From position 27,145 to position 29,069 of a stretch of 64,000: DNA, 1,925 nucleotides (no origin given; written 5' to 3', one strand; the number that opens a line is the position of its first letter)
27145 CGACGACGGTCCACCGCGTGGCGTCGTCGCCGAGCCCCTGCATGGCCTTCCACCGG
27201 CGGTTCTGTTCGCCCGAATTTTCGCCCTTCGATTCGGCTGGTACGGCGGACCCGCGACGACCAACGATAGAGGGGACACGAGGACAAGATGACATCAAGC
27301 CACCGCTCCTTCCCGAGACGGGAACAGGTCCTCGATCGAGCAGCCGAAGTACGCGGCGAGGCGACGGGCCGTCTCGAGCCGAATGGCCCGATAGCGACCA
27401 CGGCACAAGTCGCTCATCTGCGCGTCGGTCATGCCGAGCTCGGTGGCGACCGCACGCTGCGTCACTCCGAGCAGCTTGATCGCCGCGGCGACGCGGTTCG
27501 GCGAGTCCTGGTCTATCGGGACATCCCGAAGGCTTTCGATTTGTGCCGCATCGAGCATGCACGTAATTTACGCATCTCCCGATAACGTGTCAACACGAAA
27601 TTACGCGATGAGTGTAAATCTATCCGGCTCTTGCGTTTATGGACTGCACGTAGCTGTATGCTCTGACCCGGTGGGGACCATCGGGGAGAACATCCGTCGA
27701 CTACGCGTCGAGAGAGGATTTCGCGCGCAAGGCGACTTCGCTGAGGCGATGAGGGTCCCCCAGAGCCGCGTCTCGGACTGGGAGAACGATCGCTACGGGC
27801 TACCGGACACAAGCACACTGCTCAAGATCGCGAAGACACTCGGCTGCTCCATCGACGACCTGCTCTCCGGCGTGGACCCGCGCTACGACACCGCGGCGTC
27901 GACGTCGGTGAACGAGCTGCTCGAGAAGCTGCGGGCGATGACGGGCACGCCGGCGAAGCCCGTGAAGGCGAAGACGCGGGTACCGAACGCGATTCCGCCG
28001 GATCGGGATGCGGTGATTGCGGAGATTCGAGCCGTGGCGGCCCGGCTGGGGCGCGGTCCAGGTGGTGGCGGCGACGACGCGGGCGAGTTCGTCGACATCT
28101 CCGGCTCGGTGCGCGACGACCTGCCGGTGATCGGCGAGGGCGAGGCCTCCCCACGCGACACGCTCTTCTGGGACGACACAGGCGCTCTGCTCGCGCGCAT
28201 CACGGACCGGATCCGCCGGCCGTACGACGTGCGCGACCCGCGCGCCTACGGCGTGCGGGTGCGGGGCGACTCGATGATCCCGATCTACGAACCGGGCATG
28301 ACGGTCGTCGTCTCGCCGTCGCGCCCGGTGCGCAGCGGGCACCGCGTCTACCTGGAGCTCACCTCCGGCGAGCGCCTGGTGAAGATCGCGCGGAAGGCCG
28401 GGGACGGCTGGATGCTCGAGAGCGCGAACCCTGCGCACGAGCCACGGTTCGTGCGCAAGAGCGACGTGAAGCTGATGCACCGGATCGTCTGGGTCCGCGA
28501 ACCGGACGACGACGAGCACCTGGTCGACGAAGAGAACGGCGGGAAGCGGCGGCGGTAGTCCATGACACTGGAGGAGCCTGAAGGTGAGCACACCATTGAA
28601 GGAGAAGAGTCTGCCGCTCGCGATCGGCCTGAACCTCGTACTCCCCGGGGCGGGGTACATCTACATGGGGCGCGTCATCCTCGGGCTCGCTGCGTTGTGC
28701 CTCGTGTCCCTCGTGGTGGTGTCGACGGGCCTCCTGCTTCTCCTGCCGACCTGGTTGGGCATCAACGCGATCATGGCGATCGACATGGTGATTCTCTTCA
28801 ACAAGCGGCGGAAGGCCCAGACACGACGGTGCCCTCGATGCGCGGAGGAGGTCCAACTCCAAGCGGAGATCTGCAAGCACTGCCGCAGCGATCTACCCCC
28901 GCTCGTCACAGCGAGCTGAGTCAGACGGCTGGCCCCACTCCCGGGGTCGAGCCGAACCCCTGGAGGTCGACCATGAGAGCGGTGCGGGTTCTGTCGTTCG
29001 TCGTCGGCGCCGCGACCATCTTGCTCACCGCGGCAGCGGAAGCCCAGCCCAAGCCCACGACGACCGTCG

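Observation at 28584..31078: Five-gene cargo block of unknown function between the prophage repressor and the TA/integrase end: candidate novel exclusion or defence module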

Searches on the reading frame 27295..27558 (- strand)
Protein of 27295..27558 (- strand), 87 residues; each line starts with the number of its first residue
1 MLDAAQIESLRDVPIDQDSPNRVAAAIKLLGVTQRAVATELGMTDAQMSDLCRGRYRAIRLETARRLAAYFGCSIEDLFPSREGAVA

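Call 59: search_protein_families(library=phrogs, max_evalue=0.00001, proteins=[window:27295-27558:-])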
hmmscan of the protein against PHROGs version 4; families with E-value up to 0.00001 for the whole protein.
window:27295-27558:- (87 aa): 6 families
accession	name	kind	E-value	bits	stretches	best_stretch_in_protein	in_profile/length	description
phrog_7241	-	transcription regulation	2.8e-09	38.1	1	13-78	58-120/122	transcriptional regulator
phrog_8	-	transcription regulation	8e-09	36.4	1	21-79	79-136/346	transcriptional regulator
phrog_3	-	transcription regulation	1.5e-07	32.5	1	20-82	90-149/430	transcriptional repressor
phrog_4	-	transcription regulation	2.2e-07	31.2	1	19-81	137-194/400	transcriptional repressor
phrog_2328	-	transcription regulation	5.3e-07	30.5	1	14-81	11-77/128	transcriptional repressor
phrog_6831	-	transcription regulation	3.2e-06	28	1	20-69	7-56/68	transcriptional regulator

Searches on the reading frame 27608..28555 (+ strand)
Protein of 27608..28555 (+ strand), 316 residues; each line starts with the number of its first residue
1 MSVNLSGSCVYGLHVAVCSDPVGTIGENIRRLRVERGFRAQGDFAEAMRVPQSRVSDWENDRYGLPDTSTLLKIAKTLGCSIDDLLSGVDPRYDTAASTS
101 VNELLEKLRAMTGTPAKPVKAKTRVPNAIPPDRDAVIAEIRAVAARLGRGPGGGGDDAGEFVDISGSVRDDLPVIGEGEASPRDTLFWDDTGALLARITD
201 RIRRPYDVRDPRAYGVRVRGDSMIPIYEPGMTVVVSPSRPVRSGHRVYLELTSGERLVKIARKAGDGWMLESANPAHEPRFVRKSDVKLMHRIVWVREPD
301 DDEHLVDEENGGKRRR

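Call 3: search_protein_families(library=pfam, max_evalue=0.1, proteins=[window:27608-28555:+])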
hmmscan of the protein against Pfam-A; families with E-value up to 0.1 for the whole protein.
seq(316 aa): 6 families
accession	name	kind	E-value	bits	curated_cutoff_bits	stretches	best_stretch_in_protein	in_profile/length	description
PF00717.28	Peptidase_S24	-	5.6e-16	58.7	23.3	1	207-293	29-115/116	Peptidase S24-like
PF01381.28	HTH_3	-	1e-11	45.1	23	1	29-85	1-55/55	Helix-turn-helix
PF12844.13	HTH_19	-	3.4e-10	40.1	30.2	1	26-90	1-63/64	Helix-turn-helix domain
PF13560.12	HTH_31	-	1.8e-08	35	27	1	26-84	3-60/64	Helix-turn-helix domain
PF13443.12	HTH_26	-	6.3e-08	33.2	22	1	28-87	1-59/63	Cro/C1-type HTH DNA-binding domain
PF07022.19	Phage_CI_repr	-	0.018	15.8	22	1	29-91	3-63/65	Bacteriophage CI repressor helix-turn-helix domain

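Call 5: search_protein_families(library=phrogs, max_evalue=0.1, proteins=[window:27608-28555:+])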
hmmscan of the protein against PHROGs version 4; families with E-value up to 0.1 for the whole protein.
seq(316 aa): 21 families
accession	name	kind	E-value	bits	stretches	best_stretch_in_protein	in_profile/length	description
phrog_4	-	transcription regulation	1.4e-35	124.1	1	24-304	136-343/400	transcriptional repressor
phrog_8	-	transcription regulation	5.9e-12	46.7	1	25-99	162-229/346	transcriptional regulator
phrog_6201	-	transcription regulation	4e-08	34.2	1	215-295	30-113/121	CI-like repressor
phrog_2328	-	transcription regulation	1.3e-07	32.4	1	30-94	21-84/128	transcriptional repressor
phrog_2967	-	transcription regulation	1.6e-07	32.1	1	25-121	11-107/225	transcriptional regulator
phrog_5823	-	transcription regulation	3.2e-07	30.8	1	24-140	6-116/404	transcriptional regulator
phrog_7241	-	transcription regulation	5.6e-05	24.2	1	30-86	67-121/122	transcriptional regulator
phrog_811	-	DNA, RNA and nucleotide metabolism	0.00032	21.3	1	211-286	46-120/140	UmuD-like protein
phrog_2439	-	transcription regulation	0.00068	19.6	1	24-92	7-72/367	transcriptional regulator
phrog_18318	-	DNA, RNA and nucleotide metabolism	0.00099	20.2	1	40-82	48-90/108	HTH DNA binding protein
phrog_4836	-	transcription regulation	0.0014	19.3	1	23-98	74-147/194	CII-like regulator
phrog_1373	-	transcription regulation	0.0029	18.6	1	25-128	64-151/166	transcriptional regulator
phrog_2339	-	DNA, RNA and nucleotide metabolism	0.003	18.5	1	32-81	33-81/98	HTH DNA binding protein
phrog_638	-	transcription regulation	0.006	17.4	1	29-84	8-62/145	transcriptional regulator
phrog_2104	-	unknown function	0.0083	17.3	1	27-79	42-94/103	-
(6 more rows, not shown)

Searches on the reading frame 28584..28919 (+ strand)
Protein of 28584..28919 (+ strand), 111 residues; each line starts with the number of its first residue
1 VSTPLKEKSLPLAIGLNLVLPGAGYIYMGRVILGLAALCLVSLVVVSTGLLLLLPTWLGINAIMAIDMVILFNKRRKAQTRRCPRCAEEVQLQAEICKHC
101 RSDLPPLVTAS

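Call 3: search_protein_families(library=pfam, max_evalue=0.1, proteins=[window:28584-28916:+])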
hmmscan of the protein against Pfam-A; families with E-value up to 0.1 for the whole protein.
seq(111 aa): 7 families
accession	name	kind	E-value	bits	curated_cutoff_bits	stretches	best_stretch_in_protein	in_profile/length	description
PF13248.11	Zn_ribbon_3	-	0.00028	20.7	27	1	80-100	2-22/26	zinc-ribbon domain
PF18912.6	DZR_2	-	0.00041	20.6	27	1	81-107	8-34/56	Double zinc ribbon domain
PF12773.13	DZR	-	0.00065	20.2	27.3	1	80-100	24-44/45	Double zinc ribbon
PF10571.15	UPF0547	-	0.011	16.2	29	1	82-100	2-20/26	Uncharacterised protein family UPF0547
PF24463.1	DUF7577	-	0.021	14.9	28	1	80-105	2-27/27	Domain of unknown function (DUF7577)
PF07191.17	Zn_ribbon_6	-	0.048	14.1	25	1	77-104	13-39/67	Double zinc ribbon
PF17032.10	Zn_ribbon_15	-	0.05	14.9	28.9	1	78-100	50-72/73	zinc-ribbon family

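Call 4: search_protein_families(library=padloc, max_evalue=0.1, proteins=[window:28584-28916:+])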
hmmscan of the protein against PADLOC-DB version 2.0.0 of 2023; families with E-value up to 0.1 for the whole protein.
seq(111 aa): 0 families

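Call 5: search_protein_families(library=phrogs, max_evalue=0.1, proteins=[window:28584-28916:+])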
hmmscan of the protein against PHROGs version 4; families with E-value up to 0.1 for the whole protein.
seq(111 aa): 7 families
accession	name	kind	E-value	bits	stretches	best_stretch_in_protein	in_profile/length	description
phrog_8032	-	unknown function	1.7e-09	39.1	1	63-110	55-103/173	-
phrog_8436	-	unknown function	1.9e-08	35.3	1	74-105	57-88/110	-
phrog_1788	-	unknown function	0.00041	21.5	1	70-106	7-43/133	-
phrog_31852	-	unknown function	0.0037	18.7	1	78-104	92-118/121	-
phrog_35100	-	unknown function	0.036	14.7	1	26-69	29-72/204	-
phrog_23817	-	unknown function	0.042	15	1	78-104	3-29/110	-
phrog_9700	-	unknown function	0.069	13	1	77-104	3-30/483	-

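Call 28: search_protein_families(library=ncbifam, max_evalue=0.1, proteins=[window:28584-28919:+])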
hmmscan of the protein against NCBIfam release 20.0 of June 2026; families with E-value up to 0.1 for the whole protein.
window:28584-28919:+ (111 aa): 1 family
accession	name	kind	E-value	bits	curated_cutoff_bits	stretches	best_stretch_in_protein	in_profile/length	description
NF049953.1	ribbon_DG_selen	exception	0.04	13.8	130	1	79-104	4-29/172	zinc ribbon-containing (seleno)protein DG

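Call 44: find_related_loci(query=window:28584-28919:+, collection=viral_contigs, flank=8000)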
Query window:28584-28919:+ (111 aa) in viral_contigs; peptide patterns used: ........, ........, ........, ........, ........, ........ (x = any residue, [..] = any of these).
51 stretches matched a pattern, but none encodes a relative of the query by tblastn (E <= 1e-3).

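Call 90: search_dna_similar(query=window:28584-28916:+, collection=phages, mode=protein, max_evalue=1, max_rows=15)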
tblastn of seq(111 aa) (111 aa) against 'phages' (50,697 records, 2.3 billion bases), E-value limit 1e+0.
Records with a match: 28; places in all: 28; records where one place covers at least 80% of the query: 0.
Best place of each record, by identity: 60-80% 1; <60% 27.
By first word of the organism name: Pseudomonas 10; Klebsiella 7; Bacteriophage 4; Microcystis 2; Cronobacter 2; Providencia 1; Lambdavirus 1; Salmonella 1.
By host as written in the record: - 6; Microcystis aeruginosa 2; UV-induced Cronobacter sakazakii ES15 2; Klebsiella pneumoniae 2; Pseudomonas aeruginosa 2; Pseudomonas aeruginosa P9W 2; Pseudomonas aeruginosa 147 2; Klebsiella pneumoniae ST974-OXA48 1; and 9 more.
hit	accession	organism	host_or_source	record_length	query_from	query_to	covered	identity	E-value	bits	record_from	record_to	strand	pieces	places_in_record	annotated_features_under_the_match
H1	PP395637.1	Microcystis phage Mae-JY04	Microcystis aeruginosa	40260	62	107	41%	42.0%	5e-4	43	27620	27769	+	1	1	hypothetical protein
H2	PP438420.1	Microcystis phage Mae-JY28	Microcystis aeruginosa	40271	62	107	41%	42.0%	5e-4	43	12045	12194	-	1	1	hypothetical protein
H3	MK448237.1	Klebsiella phage ST974-OXA48phi18.2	Klebsiella pneumoniae ST974-OXA48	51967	59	106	43%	38.8%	1e-2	39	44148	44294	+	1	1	zinc ribbon domain-containing protein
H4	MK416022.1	Klebsiella phage ST846-OXA48phi9.2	Klebsiella pneumoniae ST846-OXA48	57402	59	106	43%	38.8%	1e-2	39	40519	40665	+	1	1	membrane protein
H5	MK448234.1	Klebsiella phage ST11-VIM1phi8.2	Klebsiella pneumoniae ST11-VIM1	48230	59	106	43%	38.8%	1e-2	39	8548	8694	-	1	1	zinc ribbon domain-containing protein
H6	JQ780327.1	Cronobacter phage phiES15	UV-induced Cronobacter sakazakii ES15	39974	57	111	50%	32.7%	2e-2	39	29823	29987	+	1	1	hypothetical protein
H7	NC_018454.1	Cronobacter phage phiES15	UV-induced Cronobacter sakazakii ES15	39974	57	111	50%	32.7%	2e-2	39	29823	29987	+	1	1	zinc ribbon domain-containing protein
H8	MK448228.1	Klebsiella phage ST15-VIM1phi2.1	Klebsiella pneumoniae ST15-VIM1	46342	63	107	41%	38.9%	1e-2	39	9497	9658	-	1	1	hypothetical protein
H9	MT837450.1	Bacteriophage sp.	human fecal samples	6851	60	105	41%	37.0%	3e-1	35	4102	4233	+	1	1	record has no annotation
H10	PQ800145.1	Klebsiella phage Kpn_R1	Klebsiella pneumoniae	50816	67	104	34%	44.7%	1e-2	39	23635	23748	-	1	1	record has no annotation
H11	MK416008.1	Klebsiella phage ST405-OXA48phi1.3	Klebsiella pneumoniae ST405-OXA48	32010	78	109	29%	50.0%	5e-3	40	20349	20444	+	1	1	zinc ribbon domain-containing protein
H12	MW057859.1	Providencia phage PSTCR8lys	Providencia stuartii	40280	70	104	32%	45.7%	2e-3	42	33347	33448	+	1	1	hypothetical protein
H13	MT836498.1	Bacteriophage sp.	human fecal samples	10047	81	110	27%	53.3%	6e-3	40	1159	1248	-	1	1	record has no annotation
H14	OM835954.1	Klebsiella phage KP12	Klebsiella pneumoniae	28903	81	107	24%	55.6%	1e-2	39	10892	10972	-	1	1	hypothetical protein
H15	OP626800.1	Pseudomonas phage PseuP_222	Pseudomonas protegens CEMTC 4060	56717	79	107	26%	48.3%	1e-1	36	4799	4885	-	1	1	zinc-ribbon containing domain protein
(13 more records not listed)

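Call 91: get_annotated_region(hit=H7, flank=4000)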
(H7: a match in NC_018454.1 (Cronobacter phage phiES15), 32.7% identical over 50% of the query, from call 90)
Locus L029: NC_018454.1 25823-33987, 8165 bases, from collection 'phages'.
description: Cronobacter phage phiES15, complete genome.
organism: Cronobacter phage phiES15 (NCBI taxid 1168280)
taxonomy: Viruses; Duplodnaviria; Heunggongvirae; Uroviricota; Caudoviricetes
host: UV-induced Cronobacter sakazakii ES15; source: -; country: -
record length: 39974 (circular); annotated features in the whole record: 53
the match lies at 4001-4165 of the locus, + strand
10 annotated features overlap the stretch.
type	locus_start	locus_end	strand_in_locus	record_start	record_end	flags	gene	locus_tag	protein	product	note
CDS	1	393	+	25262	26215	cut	-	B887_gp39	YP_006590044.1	major tail protein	-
CDS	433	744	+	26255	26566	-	-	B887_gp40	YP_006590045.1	tail length tape measure protein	-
CDS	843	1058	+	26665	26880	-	-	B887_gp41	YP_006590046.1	tail length tape measure protein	-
CDS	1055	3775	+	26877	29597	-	-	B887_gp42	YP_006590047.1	tail length tape measure protein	-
CDS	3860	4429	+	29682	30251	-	-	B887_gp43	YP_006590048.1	zinc ribbon domain-containing protein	-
CDS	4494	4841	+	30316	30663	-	-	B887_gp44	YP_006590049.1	minor tail protein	-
CDS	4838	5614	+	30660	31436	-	-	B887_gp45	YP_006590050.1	minor tail protein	-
CDS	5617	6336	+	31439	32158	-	-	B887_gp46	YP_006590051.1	minor tail protein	-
CDS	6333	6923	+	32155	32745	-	-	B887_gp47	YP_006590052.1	tail protein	-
CDS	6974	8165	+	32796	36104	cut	-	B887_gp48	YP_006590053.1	tail protein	-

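Call 92: get_annotated_region(hit=H3, flank=4000)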
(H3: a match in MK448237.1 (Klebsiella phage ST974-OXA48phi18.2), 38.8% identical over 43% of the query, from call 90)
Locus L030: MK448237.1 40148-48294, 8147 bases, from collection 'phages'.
description: Klebsiella phage ST974-OXA48phi18.2, complete genome.
organism: Klebsiella phage ST974-OXA48phi18.2 (NCBI taxid 2555918)
taxonomy: Viruses; Duplodnaviria; Heunggongvirae; Uroviricota; Caudoviricetes
host: Klebsiella pneumoniae ST974-OXA48; source: -; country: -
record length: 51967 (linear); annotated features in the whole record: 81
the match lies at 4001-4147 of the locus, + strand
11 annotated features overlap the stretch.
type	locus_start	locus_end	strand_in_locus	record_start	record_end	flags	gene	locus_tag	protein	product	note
CDS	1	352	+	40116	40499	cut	-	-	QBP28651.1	glutamate 5-kinase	-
CDS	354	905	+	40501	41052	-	-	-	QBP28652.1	hypothetical protein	-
CDS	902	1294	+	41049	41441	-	-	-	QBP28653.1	electron transfer flavoprotein subunit beta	-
CDS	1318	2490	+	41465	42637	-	-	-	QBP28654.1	putative tail fiber protein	-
CDS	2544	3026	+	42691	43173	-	-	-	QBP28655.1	hypothetical protein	-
CDS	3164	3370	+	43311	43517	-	-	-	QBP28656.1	hypothetical protein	-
CDS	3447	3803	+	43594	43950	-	-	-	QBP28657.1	hypothetical protein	-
CDS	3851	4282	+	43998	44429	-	-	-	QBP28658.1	zinc ribbon domain-containing protein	-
CDS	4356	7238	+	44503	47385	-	-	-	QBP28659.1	tail protein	-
CDS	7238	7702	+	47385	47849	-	-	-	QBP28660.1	hypothetical protein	-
CDS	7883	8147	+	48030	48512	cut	-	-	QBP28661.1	hypothetical protein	-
